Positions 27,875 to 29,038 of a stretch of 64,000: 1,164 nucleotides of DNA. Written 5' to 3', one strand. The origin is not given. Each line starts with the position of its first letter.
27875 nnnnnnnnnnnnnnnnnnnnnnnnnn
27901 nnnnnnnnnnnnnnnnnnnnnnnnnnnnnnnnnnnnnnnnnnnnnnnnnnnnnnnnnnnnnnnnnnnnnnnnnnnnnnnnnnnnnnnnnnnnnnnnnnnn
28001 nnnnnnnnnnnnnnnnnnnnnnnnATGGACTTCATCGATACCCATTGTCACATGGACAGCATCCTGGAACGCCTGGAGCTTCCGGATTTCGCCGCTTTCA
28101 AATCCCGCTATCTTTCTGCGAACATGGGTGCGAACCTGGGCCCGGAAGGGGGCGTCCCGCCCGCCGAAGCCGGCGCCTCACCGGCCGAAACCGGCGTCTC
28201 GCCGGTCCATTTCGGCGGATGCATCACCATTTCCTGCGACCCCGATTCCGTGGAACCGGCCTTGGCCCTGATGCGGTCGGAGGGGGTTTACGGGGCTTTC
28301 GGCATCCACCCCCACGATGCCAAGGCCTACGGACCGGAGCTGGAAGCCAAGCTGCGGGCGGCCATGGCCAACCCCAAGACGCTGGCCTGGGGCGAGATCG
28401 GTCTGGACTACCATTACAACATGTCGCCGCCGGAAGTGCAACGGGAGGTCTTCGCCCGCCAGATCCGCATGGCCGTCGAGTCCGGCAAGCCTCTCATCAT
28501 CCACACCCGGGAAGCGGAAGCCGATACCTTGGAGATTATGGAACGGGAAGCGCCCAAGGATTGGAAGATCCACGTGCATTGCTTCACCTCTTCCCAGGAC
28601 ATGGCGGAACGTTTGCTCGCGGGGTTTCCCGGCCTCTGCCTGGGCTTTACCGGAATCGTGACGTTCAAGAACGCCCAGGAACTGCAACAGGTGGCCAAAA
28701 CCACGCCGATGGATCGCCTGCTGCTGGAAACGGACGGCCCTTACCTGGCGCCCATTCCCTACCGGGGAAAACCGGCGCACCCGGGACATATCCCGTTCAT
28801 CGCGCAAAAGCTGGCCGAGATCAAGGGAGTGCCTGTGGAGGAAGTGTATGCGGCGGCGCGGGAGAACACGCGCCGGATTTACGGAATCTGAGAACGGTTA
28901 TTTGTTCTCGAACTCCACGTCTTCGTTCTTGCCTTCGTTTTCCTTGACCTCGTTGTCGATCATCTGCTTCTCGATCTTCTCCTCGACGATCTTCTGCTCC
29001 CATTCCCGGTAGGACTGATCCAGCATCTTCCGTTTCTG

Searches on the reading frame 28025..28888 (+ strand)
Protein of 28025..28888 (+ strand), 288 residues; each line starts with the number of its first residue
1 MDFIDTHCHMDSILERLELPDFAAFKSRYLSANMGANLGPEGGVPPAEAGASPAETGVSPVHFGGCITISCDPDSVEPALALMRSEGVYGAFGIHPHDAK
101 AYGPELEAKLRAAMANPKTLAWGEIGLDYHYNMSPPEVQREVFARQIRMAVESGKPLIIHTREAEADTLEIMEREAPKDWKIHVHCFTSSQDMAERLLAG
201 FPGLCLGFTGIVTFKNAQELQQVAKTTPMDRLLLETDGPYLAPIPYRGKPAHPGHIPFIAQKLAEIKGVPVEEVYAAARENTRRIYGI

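Call 63: search_protein_families(library=pfam, proteins=[window:28025-28888:+], max_evalue=0.00001)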
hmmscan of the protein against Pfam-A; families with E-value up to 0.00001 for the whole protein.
window:28025-28888:+ (288 aa): 1 family
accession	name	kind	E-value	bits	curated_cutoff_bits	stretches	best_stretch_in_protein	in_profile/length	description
PF01026.27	TatD_DNase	-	1.2e-68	231.7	27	1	4-287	1-253/253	TatD related DNase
